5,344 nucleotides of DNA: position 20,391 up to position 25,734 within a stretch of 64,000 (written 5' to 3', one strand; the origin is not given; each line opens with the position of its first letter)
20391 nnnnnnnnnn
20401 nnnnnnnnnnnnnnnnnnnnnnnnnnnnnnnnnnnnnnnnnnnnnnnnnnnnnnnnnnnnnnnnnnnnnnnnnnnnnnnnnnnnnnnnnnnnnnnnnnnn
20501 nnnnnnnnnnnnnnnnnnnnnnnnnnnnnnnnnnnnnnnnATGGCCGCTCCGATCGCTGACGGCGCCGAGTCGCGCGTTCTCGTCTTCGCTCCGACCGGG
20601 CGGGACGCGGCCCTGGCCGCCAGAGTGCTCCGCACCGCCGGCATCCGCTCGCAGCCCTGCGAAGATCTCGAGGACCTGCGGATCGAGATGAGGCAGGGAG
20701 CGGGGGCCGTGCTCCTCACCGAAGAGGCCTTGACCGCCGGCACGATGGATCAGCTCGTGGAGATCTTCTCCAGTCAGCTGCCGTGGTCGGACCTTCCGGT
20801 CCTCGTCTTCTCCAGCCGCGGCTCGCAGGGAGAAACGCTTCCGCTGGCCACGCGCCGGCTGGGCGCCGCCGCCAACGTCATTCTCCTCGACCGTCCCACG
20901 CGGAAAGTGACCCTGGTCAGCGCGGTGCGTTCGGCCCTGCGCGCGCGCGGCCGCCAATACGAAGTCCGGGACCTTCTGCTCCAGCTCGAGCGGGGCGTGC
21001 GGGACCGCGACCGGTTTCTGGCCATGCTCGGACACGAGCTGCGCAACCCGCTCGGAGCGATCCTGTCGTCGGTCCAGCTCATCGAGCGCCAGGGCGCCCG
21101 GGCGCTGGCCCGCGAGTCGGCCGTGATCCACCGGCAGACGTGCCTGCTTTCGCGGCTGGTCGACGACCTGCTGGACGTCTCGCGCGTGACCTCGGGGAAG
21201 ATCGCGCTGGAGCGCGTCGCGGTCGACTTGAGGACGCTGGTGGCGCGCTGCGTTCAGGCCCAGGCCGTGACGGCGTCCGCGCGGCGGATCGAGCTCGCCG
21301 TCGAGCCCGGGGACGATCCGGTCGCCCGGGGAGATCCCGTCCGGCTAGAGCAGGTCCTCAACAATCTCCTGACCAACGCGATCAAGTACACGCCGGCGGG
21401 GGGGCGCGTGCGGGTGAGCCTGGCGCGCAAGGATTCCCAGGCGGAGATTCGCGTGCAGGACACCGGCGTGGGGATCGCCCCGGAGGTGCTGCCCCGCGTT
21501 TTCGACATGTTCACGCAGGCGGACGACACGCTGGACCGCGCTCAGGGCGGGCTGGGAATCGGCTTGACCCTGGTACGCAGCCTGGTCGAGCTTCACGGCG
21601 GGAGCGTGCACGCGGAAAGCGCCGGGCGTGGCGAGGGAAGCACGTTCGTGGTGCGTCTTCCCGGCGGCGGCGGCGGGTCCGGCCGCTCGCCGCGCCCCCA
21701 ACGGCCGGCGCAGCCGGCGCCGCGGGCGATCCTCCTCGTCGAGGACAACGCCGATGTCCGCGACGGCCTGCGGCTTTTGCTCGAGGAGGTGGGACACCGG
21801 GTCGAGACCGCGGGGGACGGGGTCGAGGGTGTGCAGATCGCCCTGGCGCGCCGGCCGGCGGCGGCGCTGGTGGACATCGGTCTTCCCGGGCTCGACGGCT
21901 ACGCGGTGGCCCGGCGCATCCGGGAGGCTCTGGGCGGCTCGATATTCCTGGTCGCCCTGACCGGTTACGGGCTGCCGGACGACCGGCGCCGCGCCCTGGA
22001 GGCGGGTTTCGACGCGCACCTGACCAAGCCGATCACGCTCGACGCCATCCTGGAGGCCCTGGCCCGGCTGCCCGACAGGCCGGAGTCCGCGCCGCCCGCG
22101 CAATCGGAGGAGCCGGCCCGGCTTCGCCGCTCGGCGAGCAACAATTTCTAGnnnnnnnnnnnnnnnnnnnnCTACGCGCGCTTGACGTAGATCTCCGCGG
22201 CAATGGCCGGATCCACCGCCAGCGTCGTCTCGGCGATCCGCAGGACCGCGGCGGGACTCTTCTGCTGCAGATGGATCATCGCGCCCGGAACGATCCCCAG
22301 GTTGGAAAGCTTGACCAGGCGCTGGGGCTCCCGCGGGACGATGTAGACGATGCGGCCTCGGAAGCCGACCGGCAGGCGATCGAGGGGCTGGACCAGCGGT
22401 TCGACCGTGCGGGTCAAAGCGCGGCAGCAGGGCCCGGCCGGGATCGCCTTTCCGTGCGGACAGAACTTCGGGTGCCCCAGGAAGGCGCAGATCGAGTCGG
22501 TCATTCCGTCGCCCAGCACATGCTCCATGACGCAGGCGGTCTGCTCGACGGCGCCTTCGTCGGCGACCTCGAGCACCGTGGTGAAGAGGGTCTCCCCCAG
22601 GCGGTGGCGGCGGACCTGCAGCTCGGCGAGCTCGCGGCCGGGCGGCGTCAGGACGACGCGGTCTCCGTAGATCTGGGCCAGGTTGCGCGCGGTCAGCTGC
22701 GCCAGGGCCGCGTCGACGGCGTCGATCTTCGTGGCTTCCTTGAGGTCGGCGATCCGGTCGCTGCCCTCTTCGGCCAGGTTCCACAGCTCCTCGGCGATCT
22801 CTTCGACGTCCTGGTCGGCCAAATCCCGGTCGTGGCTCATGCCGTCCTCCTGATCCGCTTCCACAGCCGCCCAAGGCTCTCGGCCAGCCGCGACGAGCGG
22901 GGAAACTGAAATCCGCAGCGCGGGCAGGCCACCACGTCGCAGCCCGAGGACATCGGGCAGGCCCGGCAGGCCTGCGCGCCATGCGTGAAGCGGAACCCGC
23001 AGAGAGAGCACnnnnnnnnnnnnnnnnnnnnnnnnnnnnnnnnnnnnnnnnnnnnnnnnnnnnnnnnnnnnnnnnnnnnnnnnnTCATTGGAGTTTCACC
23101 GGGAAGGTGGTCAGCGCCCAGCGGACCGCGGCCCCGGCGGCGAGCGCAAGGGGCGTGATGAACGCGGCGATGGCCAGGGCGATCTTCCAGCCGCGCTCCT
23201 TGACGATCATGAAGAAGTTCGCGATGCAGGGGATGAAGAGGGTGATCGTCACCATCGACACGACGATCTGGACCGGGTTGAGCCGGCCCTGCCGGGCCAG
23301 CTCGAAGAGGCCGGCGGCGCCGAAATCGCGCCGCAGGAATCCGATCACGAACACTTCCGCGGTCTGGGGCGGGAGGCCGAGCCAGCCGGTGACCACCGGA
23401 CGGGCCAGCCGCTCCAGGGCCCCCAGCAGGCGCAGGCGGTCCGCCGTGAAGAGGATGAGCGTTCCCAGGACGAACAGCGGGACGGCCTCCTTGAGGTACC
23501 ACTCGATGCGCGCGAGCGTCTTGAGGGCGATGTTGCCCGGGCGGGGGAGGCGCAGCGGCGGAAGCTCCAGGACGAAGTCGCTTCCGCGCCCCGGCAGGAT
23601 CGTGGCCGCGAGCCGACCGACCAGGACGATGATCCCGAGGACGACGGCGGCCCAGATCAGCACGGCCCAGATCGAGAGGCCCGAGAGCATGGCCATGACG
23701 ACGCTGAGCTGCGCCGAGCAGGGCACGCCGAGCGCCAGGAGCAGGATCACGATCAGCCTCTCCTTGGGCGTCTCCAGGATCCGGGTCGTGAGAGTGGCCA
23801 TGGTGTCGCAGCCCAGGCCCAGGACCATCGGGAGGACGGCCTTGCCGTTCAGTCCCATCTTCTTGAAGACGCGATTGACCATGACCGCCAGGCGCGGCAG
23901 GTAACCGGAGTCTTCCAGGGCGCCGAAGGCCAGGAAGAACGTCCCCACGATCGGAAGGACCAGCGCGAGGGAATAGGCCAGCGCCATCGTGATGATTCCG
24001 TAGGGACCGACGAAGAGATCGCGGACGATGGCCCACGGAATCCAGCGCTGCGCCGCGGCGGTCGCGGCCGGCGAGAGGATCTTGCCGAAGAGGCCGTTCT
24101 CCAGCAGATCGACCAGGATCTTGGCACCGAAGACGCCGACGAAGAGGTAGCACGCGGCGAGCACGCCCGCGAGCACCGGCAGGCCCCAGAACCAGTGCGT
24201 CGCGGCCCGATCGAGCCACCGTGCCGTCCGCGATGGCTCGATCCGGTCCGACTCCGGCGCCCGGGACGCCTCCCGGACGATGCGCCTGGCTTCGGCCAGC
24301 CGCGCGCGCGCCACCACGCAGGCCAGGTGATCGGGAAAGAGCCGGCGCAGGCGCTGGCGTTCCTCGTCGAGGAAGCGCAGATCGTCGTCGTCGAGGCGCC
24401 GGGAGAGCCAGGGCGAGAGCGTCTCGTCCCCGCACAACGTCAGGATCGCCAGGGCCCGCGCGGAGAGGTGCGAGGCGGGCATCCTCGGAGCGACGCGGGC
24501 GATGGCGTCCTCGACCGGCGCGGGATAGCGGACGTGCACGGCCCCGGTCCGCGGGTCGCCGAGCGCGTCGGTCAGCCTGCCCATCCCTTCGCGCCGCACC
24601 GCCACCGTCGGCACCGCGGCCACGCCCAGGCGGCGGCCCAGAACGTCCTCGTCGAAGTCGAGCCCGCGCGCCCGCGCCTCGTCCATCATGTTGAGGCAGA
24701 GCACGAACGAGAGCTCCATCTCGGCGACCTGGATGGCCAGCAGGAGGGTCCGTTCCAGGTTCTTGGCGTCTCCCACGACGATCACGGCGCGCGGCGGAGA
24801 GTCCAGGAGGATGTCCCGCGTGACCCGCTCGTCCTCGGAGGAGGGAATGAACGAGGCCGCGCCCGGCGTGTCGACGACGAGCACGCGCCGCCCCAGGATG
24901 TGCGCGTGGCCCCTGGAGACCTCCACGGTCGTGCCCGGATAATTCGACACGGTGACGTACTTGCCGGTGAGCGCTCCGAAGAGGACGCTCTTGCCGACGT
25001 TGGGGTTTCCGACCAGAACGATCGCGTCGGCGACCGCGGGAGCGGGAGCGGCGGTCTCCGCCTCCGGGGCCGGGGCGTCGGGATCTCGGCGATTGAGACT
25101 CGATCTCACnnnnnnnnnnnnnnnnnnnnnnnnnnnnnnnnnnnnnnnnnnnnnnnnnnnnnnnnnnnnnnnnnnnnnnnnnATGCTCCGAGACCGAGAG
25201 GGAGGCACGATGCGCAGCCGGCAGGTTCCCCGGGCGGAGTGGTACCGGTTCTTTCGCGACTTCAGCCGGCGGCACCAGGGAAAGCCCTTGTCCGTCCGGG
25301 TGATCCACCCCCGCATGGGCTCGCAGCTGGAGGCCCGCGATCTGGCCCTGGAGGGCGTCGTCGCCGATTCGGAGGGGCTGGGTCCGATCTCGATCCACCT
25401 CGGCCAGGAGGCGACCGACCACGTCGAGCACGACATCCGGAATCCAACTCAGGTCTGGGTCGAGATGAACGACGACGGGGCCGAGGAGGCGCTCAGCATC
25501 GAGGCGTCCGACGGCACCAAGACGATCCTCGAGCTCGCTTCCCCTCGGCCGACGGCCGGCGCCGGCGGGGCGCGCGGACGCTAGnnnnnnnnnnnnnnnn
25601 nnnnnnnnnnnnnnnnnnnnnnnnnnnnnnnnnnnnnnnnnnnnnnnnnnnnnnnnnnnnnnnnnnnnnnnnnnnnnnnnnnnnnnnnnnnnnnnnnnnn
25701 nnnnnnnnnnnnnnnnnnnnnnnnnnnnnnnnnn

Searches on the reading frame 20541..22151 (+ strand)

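Call 60: search_protein_families(library=pfam, proteins=[window:20541-22151:+], max_evalue=0.00001)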
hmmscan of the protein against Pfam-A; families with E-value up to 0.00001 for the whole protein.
window:20541-22151:+ (536 aa): 4 families
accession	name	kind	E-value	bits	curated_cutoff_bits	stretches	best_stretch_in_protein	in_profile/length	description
PF02518.31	HATPase_c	-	4.7e-32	111.2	26.4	1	264-374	1-108/111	Histidine kinase-, DNA gyrase B-, and HSP90-like ATPase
PF00072.30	Response_reg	-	9.2e-20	71.3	30.2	1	397-507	1-110/111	Response regulator receiver domain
PF00512.31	HisKA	-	1.7e-12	47.6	26.9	1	156-219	2-66/66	His Kinase A (phospho-acceptor) domain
PF13581.12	HATPase_c_2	-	5.3e-06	26.9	27.4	0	249-355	30-113/127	Histidine kinase-like ATPase domain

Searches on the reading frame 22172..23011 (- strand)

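Call 60: search_protein_families(library=pfam, proteins=[window:22172-23011:-], max_evalue=0.00001)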
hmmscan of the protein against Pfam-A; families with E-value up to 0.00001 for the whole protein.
window:22172-23011:- (279 aa): 2 families
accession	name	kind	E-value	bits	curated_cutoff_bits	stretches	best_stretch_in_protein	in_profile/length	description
PF02742.21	Fe_dep_repr_C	-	3e-21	75.6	27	1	122-191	1-69/70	Iron dependent repressor, metal binding and dimerisation domain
PF04023.20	FeoA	-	8.9e-12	45.4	23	1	209-277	2-73/74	FeoA domain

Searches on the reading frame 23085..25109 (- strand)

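Call 26: search_protein_families(library=pfam, proteins=[window:23085-25109:-], max_evalue=0.001)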
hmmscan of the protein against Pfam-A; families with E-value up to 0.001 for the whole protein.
window:23085-25109:- (674 aa): 6 families
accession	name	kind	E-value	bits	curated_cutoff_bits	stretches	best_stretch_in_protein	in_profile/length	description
PF02421.24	FeoB_N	-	2.4e-48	164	27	1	30-182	3-155/156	Ferrous iron transport protein B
PF07670.19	Gate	-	2.3e-24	86.3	29.6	2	384-475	4-101/104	Nucleoside recognition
PF01926.29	MMR_HSR1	-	2.5e-17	63.5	21.9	1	30-122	2-93/113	50S ribosome-binding GTPase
PF07664.17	FeoB_C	-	1.1e-10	41.5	26.6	1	484-534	2-54/54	Ferrous iron transport protein B C terminus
PF17910.6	FeoB_Cyto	-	8.8e-09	36.1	23.4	1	195-281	1-88/90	FeoB cytosolic helical domain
PF04548.22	AIG1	-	0.00041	20.2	27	1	30-116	3-94/212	AIG1 family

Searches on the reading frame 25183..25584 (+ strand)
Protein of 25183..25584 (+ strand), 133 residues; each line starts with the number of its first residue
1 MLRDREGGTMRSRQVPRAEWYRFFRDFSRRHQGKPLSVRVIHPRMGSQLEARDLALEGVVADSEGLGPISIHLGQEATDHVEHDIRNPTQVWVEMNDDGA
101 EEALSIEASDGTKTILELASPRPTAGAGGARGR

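Call 26: search_protein_families(library=pfam, proteins=[window:25183-25584:+], max_evalue=0.001)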
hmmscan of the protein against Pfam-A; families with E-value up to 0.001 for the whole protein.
window:25183-25584:+ (133 aa): 1 family
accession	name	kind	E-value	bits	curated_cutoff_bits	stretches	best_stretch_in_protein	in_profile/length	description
PF17269.7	DUF5335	-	2.4e-16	59.9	27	1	13-122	3-105/110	Family of unknown function (DUF5335)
